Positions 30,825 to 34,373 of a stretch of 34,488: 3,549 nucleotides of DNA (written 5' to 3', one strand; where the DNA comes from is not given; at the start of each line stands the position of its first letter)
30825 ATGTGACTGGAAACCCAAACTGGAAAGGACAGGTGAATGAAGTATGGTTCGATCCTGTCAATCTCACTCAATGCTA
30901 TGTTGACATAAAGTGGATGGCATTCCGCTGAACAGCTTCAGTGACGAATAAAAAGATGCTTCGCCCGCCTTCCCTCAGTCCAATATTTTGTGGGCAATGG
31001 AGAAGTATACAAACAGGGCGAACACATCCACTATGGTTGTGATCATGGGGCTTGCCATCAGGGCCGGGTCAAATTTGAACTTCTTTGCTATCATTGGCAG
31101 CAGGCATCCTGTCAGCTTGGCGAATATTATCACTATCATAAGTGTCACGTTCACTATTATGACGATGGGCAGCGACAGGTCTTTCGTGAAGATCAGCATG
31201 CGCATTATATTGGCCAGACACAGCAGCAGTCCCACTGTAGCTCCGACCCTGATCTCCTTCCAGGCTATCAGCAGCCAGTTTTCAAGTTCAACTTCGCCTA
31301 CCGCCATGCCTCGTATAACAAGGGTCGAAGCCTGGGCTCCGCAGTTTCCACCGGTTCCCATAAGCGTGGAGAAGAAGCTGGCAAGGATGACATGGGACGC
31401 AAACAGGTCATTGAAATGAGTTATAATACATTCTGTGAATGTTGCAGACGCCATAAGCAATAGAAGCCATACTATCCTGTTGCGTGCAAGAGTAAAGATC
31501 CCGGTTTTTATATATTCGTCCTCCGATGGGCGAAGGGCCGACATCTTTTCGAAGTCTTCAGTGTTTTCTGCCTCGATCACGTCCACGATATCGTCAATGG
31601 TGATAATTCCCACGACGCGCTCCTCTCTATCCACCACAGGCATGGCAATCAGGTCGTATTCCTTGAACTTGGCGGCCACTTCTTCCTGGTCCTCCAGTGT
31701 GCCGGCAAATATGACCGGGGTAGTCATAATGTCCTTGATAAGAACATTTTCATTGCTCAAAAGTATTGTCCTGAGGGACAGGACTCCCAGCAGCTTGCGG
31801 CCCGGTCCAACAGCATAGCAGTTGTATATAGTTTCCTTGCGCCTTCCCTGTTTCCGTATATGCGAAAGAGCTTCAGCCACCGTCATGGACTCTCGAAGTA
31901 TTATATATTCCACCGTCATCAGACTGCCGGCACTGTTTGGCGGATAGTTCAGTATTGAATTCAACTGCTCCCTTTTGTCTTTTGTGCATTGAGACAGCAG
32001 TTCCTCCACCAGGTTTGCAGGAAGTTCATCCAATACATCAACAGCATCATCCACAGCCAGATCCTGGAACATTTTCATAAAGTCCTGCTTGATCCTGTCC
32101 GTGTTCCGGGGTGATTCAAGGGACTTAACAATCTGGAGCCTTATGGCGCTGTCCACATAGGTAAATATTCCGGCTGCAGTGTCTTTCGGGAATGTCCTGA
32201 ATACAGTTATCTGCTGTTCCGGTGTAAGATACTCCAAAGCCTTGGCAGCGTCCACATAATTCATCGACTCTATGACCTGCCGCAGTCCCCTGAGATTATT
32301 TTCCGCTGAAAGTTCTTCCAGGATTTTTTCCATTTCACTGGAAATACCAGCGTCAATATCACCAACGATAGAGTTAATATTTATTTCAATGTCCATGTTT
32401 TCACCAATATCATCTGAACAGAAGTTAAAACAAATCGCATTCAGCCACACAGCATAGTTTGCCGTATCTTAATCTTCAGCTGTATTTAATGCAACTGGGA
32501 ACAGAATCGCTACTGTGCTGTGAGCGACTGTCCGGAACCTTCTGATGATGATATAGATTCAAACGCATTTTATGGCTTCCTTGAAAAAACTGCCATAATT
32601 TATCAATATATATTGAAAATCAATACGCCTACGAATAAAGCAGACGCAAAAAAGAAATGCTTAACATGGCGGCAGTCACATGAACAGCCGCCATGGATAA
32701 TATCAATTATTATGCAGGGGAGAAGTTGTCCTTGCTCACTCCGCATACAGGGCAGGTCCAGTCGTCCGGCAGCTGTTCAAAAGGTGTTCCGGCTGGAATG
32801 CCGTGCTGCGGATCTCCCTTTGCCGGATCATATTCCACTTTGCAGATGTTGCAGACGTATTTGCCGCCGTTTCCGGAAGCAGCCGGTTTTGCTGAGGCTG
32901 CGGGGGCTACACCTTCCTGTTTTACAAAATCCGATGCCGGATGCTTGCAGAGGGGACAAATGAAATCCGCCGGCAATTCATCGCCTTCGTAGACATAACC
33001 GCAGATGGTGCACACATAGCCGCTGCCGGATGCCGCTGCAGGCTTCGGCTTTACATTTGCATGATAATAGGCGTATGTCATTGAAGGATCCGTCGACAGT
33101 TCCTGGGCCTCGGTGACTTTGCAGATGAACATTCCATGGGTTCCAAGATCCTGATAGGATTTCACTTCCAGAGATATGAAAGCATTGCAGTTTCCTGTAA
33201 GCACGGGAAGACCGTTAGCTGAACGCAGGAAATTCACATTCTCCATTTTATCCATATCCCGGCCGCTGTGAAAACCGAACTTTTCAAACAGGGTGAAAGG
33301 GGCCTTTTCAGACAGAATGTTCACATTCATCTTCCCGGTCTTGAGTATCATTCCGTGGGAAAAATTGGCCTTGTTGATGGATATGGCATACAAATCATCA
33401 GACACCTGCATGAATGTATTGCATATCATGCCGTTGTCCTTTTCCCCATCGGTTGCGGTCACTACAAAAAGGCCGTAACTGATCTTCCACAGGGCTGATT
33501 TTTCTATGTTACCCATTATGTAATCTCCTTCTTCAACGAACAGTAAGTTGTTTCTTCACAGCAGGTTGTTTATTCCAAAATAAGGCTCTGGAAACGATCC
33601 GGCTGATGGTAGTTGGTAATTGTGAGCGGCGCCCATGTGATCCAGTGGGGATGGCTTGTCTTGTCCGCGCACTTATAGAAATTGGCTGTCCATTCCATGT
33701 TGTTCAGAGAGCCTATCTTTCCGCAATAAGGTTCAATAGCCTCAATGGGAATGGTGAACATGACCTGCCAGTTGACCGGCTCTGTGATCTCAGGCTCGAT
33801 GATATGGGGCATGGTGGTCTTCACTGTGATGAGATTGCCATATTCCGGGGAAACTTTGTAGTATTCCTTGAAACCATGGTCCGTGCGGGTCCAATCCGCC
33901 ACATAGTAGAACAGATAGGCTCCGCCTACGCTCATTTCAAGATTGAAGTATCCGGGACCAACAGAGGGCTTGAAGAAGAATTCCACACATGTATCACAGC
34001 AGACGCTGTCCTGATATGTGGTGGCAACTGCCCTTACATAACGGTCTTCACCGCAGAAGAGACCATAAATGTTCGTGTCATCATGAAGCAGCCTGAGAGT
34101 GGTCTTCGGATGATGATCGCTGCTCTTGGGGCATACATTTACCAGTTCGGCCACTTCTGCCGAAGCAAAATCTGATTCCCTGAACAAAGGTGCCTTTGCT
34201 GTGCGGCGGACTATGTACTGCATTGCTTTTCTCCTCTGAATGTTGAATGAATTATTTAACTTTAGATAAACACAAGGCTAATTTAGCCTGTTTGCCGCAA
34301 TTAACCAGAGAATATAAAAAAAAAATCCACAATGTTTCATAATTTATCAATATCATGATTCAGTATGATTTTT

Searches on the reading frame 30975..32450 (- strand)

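Call 13: search_protein_families(library=pfam, proteins=[window:30975-32450:-], max_evalue=0.001)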
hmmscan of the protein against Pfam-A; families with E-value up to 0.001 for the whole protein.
window:30975-32450:- (491 aa): 3 families
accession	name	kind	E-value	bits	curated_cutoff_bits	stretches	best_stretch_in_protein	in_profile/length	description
PF01769.21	MgtE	-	8.2e-33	113.8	27.6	1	362-485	3-125/125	Divalent cation transporter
PF03448.22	MgtE_N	-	2.1e-20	73.6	25.9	1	63-172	1-102/102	MgtE intracellular N domain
PF00571.33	CBS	-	5.1e-18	65.6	24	2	238-292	1-55/57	CBS domain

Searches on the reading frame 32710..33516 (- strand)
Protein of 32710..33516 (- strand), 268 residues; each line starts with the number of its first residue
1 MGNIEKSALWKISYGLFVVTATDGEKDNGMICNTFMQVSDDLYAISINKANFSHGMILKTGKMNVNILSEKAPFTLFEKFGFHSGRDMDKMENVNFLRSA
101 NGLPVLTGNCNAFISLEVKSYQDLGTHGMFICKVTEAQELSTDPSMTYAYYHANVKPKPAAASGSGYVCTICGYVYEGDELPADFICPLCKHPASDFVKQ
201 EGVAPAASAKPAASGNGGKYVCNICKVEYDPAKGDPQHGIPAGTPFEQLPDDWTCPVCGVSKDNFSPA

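Call 13: search_protein_families(library=pfam, proteins=[window:32710-33516:-], max_evalue=0.001)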
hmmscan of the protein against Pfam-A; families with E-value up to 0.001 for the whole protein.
window:32710-33516:- (268 aa): 3 families
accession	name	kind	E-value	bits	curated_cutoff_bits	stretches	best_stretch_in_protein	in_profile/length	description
PF01613.24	Flavin_Reduct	-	1.7e-30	106.6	27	1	12-155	4-149/153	Flavin reductase like domain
PF00301.25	Rubredoxin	-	2.6e-26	91.9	23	1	219-265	1-47/47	Rubredoxin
PF21349.2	RUBY_RBDX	-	5e-15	55.1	26.5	1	167-197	1-29/30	Rubrerythrin, rubredoxin-like domain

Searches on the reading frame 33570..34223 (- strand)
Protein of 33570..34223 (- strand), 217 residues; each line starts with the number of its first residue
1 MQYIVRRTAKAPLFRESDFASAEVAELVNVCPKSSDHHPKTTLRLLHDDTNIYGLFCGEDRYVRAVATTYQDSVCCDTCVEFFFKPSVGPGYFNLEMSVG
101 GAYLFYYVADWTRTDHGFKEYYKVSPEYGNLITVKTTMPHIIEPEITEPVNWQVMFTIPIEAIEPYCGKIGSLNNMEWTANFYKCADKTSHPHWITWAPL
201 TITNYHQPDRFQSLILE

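Call 13: search_protein_families(library=pfam, proteins=[window:33570-34223:-], max_evalue=0.001)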
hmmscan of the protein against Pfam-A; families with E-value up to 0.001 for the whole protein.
window:33570-34223:- (217 aa): 1 family
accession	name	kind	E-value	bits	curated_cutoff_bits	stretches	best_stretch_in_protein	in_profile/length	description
PF16011.10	CBM9_2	-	2.5e-25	89.8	25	1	21-214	11-197/199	Carbohydrate-binding family 9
